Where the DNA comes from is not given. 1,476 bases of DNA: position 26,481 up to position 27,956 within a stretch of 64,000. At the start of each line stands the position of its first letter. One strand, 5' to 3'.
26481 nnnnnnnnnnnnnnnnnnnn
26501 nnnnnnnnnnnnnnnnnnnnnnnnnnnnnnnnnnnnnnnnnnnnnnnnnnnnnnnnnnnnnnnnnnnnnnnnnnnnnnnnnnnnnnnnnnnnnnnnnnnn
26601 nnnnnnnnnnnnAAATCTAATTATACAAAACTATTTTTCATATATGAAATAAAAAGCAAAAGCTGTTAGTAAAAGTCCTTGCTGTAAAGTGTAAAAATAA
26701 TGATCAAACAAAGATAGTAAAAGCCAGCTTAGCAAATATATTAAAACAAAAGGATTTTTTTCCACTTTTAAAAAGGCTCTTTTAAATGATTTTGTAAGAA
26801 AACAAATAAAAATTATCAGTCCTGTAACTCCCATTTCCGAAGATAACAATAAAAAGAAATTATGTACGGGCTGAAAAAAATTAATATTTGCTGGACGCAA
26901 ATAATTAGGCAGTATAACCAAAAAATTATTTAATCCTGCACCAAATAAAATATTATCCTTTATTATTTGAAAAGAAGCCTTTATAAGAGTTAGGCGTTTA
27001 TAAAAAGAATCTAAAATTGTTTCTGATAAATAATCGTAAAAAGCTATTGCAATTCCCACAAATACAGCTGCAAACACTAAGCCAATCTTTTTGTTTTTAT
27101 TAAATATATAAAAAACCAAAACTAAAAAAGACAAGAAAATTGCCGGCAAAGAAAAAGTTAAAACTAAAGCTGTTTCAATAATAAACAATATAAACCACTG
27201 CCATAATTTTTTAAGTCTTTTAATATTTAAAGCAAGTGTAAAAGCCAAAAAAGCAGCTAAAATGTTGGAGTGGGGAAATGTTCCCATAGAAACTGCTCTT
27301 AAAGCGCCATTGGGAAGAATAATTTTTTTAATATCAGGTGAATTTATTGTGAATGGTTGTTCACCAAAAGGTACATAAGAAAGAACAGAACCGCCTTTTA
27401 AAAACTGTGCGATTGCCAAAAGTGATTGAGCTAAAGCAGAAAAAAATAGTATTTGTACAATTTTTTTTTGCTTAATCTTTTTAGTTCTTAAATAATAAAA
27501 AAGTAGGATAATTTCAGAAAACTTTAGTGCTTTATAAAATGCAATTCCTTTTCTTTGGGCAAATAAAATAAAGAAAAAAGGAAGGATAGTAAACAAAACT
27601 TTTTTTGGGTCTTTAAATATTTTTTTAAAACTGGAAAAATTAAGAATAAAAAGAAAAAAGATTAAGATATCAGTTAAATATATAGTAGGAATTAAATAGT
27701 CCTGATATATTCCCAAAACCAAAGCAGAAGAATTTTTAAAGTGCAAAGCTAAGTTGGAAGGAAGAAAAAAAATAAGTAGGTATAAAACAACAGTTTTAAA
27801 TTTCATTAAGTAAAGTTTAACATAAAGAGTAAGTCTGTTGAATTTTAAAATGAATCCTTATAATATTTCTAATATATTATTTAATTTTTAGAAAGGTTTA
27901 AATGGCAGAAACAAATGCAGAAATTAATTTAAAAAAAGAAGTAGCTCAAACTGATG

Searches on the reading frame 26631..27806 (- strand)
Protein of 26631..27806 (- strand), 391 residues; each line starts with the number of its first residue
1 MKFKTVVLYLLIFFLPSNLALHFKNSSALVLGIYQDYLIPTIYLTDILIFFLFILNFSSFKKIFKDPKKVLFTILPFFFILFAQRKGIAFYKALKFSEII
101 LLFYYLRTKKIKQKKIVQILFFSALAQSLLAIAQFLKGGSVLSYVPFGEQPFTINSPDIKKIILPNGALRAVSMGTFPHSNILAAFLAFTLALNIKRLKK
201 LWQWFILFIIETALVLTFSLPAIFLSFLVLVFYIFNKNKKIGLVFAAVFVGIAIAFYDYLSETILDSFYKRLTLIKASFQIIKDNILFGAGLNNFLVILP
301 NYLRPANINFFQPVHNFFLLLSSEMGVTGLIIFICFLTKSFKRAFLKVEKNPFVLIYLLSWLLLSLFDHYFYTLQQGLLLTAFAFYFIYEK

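Call 8: search_protein_families(library=pfam, proteins=[window:26631-27806:-], max_evalue=0.001)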
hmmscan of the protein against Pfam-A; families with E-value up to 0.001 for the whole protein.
window:26631-27806:- (391 aa): 1 family
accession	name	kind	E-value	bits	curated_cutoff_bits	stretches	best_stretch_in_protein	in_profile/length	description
PF04932.20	Wzy_C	-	1e-07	32.3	31.7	1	207-334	3-149/149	O-Antigen ligase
